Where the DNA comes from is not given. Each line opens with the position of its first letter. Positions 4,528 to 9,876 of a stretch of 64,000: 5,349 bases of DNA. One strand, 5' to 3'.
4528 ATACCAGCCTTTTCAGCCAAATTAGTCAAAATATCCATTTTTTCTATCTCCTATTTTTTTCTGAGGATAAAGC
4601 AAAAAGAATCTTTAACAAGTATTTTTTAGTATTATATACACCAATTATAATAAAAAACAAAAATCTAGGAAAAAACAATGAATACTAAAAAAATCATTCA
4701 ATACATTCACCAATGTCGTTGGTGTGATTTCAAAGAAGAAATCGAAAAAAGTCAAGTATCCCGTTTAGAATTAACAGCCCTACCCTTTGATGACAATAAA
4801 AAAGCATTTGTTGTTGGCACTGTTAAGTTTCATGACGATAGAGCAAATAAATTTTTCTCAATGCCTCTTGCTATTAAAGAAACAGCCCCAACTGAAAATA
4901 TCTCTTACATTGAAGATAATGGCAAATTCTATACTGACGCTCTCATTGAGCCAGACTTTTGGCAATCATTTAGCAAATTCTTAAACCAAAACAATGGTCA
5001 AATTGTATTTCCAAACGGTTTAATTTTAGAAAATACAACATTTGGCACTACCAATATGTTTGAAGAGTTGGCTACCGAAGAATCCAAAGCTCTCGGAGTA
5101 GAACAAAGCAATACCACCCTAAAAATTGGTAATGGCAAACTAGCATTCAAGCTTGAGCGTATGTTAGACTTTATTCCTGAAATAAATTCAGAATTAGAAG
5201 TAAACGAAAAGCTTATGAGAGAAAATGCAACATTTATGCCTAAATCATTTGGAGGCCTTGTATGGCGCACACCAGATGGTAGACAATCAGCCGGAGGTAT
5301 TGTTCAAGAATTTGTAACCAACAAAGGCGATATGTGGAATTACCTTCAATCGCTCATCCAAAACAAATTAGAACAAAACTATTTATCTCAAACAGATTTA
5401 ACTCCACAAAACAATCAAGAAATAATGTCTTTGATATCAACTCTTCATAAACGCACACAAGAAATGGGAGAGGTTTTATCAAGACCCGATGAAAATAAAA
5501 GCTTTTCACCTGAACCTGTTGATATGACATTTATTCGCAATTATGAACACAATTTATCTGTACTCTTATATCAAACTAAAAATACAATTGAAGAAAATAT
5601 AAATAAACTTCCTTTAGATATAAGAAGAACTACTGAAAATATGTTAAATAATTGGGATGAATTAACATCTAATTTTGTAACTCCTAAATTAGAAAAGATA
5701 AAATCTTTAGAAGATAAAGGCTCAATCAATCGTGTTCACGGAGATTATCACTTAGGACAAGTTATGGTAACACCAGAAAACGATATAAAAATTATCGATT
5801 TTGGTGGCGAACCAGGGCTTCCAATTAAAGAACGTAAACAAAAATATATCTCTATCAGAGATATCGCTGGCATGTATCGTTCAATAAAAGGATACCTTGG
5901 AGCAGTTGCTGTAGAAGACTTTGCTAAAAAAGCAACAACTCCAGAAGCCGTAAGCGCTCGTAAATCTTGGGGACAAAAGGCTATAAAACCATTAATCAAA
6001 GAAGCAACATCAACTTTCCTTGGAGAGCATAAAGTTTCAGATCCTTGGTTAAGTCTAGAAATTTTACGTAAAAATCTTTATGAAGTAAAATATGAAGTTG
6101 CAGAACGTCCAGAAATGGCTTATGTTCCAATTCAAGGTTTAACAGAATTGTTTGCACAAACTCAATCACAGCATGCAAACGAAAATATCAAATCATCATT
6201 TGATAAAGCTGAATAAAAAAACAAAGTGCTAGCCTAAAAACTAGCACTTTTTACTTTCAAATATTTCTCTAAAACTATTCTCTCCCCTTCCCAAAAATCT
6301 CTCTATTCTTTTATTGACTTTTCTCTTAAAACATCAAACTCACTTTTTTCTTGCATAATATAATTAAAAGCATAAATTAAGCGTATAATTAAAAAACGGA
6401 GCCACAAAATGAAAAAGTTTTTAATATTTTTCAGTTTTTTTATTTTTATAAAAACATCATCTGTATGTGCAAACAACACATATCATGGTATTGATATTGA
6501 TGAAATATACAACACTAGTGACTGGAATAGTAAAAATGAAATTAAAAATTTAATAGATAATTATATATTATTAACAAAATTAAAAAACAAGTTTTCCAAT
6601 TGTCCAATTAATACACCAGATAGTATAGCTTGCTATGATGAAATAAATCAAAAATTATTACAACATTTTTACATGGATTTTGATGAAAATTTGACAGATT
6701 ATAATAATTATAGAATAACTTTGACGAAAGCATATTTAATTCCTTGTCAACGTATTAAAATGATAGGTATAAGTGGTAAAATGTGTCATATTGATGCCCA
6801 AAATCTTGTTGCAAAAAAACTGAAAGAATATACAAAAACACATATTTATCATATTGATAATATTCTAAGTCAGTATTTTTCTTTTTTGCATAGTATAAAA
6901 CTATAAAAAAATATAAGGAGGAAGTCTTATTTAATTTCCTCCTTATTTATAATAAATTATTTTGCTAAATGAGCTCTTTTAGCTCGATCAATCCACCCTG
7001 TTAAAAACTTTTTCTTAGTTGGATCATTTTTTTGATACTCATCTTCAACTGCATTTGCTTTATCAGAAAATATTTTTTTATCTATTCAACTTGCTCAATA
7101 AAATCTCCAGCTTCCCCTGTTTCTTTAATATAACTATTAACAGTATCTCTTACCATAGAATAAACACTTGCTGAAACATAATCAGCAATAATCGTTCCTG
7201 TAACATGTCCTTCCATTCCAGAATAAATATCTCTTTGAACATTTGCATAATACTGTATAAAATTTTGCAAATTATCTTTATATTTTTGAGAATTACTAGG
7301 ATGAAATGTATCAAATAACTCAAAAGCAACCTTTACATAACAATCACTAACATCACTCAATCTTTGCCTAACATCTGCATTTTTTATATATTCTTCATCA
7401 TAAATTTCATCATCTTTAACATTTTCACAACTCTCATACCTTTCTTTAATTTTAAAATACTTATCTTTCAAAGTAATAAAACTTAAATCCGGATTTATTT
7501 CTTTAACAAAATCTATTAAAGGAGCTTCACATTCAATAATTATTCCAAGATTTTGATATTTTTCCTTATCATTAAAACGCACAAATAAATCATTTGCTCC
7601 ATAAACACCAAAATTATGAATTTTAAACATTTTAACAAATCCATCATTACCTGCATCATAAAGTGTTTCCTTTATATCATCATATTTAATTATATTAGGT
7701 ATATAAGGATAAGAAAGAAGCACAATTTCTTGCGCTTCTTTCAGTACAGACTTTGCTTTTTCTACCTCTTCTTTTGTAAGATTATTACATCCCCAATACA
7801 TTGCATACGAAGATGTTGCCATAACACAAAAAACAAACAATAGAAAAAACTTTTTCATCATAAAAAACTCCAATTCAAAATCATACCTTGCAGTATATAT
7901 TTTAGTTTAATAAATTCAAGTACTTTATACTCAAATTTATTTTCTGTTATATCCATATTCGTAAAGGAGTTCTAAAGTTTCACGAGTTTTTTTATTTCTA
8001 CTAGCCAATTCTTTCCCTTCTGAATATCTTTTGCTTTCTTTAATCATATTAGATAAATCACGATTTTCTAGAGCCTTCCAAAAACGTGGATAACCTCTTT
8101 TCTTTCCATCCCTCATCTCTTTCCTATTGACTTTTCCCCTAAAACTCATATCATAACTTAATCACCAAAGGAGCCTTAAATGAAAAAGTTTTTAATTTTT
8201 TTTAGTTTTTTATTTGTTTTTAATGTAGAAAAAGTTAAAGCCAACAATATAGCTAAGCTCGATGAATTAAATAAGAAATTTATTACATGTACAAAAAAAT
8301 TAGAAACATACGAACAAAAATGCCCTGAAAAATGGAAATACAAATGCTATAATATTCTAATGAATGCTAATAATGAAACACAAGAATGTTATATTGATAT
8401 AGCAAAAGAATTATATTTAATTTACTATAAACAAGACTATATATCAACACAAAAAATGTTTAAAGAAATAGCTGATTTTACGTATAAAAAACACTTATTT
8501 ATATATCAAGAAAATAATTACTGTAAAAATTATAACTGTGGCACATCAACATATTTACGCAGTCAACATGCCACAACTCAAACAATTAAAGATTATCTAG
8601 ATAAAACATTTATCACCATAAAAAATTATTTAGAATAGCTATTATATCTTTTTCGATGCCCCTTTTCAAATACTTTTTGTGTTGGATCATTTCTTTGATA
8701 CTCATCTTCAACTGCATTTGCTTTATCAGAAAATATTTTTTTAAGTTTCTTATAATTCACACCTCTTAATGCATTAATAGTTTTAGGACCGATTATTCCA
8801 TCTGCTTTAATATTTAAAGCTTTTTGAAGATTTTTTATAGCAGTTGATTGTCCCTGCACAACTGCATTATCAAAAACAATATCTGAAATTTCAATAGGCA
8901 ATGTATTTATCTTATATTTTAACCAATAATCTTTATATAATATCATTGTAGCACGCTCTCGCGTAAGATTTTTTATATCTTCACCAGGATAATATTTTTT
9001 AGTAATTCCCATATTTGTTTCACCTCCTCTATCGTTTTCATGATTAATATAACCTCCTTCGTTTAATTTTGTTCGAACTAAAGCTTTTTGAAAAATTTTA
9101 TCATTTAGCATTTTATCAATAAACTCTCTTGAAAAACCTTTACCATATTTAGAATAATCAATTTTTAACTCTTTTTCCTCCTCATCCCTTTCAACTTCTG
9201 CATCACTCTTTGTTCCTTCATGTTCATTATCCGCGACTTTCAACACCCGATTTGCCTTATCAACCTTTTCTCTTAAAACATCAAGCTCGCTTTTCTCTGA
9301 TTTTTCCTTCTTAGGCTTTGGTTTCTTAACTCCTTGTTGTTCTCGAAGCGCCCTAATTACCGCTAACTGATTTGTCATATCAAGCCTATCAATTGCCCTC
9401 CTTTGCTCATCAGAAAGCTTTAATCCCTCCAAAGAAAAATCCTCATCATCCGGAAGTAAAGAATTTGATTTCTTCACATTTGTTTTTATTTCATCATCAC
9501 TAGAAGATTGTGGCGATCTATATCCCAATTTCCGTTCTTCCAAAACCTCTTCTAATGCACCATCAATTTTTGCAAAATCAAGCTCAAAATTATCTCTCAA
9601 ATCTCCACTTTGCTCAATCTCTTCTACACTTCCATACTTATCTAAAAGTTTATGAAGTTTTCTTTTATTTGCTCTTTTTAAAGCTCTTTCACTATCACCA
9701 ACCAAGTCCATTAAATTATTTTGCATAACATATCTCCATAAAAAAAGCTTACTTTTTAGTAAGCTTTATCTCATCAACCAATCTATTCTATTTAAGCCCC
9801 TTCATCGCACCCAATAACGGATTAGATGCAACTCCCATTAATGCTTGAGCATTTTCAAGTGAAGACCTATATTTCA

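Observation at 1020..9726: Polymorphic muramidases: one conserved ~188-aa N-terminal module fused to two different peptidoglycan-hydrolase folds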

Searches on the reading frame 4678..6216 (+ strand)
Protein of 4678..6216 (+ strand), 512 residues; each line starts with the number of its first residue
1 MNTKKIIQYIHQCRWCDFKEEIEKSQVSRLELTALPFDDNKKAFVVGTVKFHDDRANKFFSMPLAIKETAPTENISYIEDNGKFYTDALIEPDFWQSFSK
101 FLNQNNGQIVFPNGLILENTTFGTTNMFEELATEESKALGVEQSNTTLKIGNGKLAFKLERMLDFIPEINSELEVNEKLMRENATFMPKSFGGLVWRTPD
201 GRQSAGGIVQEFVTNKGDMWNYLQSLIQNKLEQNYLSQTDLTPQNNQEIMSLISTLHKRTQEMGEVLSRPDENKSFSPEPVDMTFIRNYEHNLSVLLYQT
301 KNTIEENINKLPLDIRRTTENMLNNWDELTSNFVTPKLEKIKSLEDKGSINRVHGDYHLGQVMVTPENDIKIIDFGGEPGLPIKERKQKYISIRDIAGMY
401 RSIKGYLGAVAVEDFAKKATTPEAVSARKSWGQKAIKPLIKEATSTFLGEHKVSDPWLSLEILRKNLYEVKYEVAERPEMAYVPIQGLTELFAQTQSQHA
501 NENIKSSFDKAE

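Call 87: search_protein_families(library=pfam, proteins=[window:4678-6216:+], max_evalue=0.0001)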
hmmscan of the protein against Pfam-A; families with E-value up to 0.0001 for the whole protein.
window:4678-6216:+ (512 aa): 0 families

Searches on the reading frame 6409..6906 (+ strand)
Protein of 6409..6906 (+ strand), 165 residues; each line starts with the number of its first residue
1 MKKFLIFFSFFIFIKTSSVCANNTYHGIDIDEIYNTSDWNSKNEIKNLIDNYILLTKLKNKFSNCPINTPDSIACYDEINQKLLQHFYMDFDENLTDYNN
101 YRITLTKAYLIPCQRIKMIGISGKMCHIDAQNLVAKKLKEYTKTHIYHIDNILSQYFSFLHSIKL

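Call 6: search_protein_families(library=pfam, proteins=[window:6409-6906:+], max_evalue=0.01)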
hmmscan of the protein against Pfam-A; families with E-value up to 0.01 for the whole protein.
window:6409-6906:+ (165 aa): 1 family
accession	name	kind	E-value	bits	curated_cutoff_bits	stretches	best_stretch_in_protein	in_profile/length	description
PF16979.11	SIN1_PH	-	0.0046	17.8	27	0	97-154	2-57/105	SAPK-interacting protein 1 (Sin1), Pleckstrin-homology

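Call 51: search_protein_families(library=pfam, proteins=[window:6409-6906:+], max_evalue=1)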
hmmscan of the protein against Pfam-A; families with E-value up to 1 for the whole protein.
window:6409-6906:+ (165 aa): 1 family
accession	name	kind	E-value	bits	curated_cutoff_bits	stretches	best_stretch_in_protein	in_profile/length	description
PF16979.11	SIN1_PH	-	0.0046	17.8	27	1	97-154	2-57/105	SAPK-interacting protein 1 (Sin1), Pleckstrin-homology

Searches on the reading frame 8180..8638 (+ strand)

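Call 6: search_protein_families(library=pfam, proteins=[window:8180-8638:+], max_evalue=0.01)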
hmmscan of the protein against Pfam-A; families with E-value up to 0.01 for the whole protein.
window:8180-8638:+ (152 aa): 0 families

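Call 51: search_protein_families(library=pfam, proteins=[window:8180-8638:+], max_evalue=1)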
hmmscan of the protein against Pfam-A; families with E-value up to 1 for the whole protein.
window:8180-8638:+ (152 aa): 2 families
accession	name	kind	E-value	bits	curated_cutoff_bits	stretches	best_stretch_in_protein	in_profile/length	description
PF15692.10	NKAP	-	0.031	15.3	27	1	37-60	10-33/81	NF-kappa-B-activating protein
PF10530.14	Toxin_35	-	0.32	11.4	26.8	0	44-71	23-50/61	Toxin with inhibitor cystine knot ICK or Knottin scaffold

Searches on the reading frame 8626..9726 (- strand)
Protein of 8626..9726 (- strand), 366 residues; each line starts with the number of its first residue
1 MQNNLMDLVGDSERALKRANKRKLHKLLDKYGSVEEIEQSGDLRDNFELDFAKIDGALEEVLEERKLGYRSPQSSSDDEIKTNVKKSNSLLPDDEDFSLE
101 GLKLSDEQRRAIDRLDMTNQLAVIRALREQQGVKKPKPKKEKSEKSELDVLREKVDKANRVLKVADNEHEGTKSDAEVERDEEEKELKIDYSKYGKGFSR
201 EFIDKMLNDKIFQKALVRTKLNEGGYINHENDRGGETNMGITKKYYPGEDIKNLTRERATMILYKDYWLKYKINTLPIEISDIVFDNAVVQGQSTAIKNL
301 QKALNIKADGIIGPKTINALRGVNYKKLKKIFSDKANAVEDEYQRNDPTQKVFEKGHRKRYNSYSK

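Call 6: search_protein_families(library=pfam, proteins=[window:8626-9726:-], max_evalue=0.01)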
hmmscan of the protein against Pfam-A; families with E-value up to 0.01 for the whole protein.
window:8626-9726:- (366 aa): 3 families
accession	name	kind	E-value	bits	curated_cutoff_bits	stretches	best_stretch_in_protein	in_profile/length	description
PF05838.17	Glyco_hydro_108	-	5.4e-19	68.9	21.2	1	222-292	7-85/85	Glycosyl hydrolase 108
PF09374.15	PG_binding_3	-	3.6e-05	24.3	24.6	1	296-323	2-34/76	Predicted Peptidoglycan domain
PF01471.23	PG_binding_1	-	0.00017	22.1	23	1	295-320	32-57/57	Putative peptidoglycan binding domain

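Call 7: search_protein_families(library=phrogs, proteins=[window:8626-9726:-], max_evalue=0.001)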
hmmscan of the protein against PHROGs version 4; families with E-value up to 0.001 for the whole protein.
window:8626-9726:- (366 aa): 3 families
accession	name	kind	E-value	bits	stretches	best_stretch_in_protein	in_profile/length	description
phrog_315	-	lysis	1.7e-39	136.9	1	205-363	328-486/677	endolysin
phrog_12853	-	unknown function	1.3e-16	62.3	1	219-321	10-130/131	-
phrog_2649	-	lysis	2.3e-05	25.4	1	282-337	197-252/261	endolysin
